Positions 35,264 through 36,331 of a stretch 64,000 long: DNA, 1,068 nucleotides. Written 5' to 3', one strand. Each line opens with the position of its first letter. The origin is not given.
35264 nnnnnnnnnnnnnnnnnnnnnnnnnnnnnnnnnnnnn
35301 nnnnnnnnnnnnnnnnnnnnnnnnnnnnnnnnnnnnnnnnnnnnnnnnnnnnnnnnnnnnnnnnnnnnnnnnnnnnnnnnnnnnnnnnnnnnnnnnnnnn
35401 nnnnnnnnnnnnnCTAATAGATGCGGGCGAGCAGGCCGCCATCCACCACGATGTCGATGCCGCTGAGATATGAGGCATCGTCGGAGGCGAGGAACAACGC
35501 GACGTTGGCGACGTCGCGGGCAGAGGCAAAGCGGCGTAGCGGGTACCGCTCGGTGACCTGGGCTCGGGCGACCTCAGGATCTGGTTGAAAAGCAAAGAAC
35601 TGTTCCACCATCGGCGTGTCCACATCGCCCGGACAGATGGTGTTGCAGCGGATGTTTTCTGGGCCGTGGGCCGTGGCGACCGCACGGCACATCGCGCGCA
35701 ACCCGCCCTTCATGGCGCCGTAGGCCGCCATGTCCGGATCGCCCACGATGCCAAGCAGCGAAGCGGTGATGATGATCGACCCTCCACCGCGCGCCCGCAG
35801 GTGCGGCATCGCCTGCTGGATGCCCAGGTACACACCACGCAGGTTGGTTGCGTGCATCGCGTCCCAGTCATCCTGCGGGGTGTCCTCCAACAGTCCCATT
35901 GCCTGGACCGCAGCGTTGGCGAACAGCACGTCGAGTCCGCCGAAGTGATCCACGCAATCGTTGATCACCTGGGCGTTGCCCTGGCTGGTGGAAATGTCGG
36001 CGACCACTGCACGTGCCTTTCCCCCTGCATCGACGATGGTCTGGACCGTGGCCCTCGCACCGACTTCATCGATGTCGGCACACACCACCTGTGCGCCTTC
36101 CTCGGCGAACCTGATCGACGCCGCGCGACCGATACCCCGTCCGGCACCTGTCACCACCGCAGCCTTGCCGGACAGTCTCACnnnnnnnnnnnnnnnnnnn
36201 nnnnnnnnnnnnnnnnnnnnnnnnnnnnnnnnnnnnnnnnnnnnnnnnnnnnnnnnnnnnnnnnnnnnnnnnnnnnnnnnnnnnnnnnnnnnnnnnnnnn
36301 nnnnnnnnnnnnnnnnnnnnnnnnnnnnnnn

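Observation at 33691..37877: Unusual four-gene operon: SnoaL-like protein, class-III aminotransferase, SDR, IlvD/EDD dehydratase, controlled from the best palindrome copy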

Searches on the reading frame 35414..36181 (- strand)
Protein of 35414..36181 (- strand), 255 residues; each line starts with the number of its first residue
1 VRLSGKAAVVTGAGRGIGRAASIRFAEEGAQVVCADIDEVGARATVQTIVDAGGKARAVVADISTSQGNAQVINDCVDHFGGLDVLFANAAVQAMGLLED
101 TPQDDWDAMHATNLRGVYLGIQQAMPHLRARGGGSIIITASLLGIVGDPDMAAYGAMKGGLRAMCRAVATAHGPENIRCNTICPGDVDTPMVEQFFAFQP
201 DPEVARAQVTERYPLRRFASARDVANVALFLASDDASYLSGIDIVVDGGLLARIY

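Call 5: search_protein_families(library=pfam, proteins=[window:35414-36181:-])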
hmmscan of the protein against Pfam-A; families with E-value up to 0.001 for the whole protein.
window:35414-36181:- (255 aa): 4 families
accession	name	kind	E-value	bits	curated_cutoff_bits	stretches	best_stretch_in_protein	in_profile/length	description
PF13561.12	adh_short_C2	-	2e-61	208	27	1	12-250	1-235/236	Enoyl-(Acyl carrier protein) reductase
PF00106.31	adh_short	-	7.6e-50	169.6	26.6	1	6-196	1-191/195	short chain dehydrogenase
PF08659.16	KR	-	2.6e-08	34.4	22.6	1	9-167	4-162/180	KR domain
PF23441.1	SDR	-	0.00099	19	27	0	120-234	129-241/258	SDR-like rossmann domain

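Call 6: search_protein_families(library=ncbifam, proteins=[window:35414-36181:-])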
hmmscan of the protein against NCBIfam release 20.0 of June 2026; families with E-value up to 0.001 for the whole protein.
window:35414-36181:- (255 aa): 229 families (the best 25 are shown)
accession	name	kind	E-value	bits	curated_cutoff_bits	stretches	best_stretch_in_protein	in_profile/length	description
NF004791.0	PRK06138.1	equivalog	7.5e-76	254.8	312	1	1-252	1-251/252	SDR family oxidoreductase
NF005559.1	PRK07231.1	subfamily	9.8e-68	228.3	215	1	2-251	1-248/249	glucose 1-dehydrogenase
NF052558.1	MBtsdlDhBudC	equivalog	8.9e-64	215.4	270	1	4-252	2-243/250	meso-2,3-butanediol dehydrogenase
NF004818.0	PRK06172.1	equivalog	1.4e-62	211.3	336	1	1-252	3-252/253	SDR family oxidoreductase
NF005681.0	PRK07478.1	subfamily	1.4e-60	204.8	267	1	2-250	3-249/254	SDR family oxidoreductase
NF009093.0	PRK12429.1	subfamily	8.8e-59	198.9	258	1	1-252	1-258/259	3-hydroxybutyrate dehydrogenase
TIGR03971.1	SDR_subfam_1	subfamily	3e-58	197.3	300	1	3-252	1-270/271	mycofactocin-coupled SDR family oxidoreductase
NF004203.0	PRK05653.2-4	subfamily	5.3e-58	196.4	313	1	1-249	2-255/260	3-oxoacyl-ACP reductase FabG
NF004198.0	PRK05653.1-3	equivalog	2.1e-55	187.9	296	1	3-250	5-246/248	3-oxoacyl-ACP reductase FabG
NF006366.0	PRK08589.1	equivalog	4.7e-55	186.8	386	1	2-253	3-255/272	SDR family oxidoreductase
NF004713.0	PRK06057.1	equivalog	1e-54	185.7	404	1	2-251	6-250/257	3-oxoacyl-ACP reductase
NF052562.1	RADHDNL4305835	equivalog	4.6e-54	183.5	400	1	2-252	4-251/252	NADP-dependent (R)-specific alcohol dehydrogenase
NF005473.0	PRK07069.1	equivalog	1.5e-53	182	339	1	2-252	7-261/262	SDR family oxidoreductase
TIGR01830.1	3oxo_ACP_reduc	equivalog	7.7e-53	179.6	297.75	1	8-250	1-238/239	3-oxoacyl-[acyl-carrier-protein] reductase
NF009466.0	PRK12826.1-2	subfamily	7.7e-53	179.5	222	1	6-250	4-244/248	3-oxoacyl-ACP reductase FabG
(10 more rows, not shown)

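Call 53: search_solved_structures(query=window:35414-36181:-, max_evalue=1e-40)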
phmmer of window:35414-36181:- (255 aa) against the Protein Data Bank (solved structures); distinct sequences matched with E-value up to 1e-40: 9.
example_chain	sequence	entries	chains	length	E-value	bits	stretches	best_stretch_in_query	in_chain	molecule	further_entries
4ni5_A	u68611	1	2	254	3.8e-45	157.6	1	1-252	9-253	Oxidoreductase, short-chain dehydrogenase/reductase family protein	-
5itv_A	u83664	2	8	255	1e-44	156.2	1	1-252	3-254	Dihydroanticapsin 7-dehydrogenase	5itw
4dqx_A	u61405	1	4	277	5.8e-44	153.8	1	2-249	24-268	Probable oxidoreductase protein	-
4wec_A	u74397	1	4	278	2.3e-43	151.8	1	2-251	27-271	Short chain dehydrogenase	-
5f1p_A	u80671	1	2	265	2.8e-43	151.5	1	2-253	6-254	PtmO8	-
7djs_A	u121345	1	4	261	5.1e-43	150.7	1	3-251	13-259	SDR family oxidoreductase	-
4i5f_A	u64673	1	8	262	1.2e-42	149.4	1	2-251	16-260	Alclohol dehydrogenase/short-chain dehydrogenase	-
4i5g_A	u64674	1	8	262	3.4e-42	148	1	2-251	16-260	Alclohol dehydrogenase/short-chain dehydrogenase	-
3gvc_A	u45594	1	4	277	6.2e-41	143.8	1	3-254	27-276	Probable short-chain type dehydrogenase/reductase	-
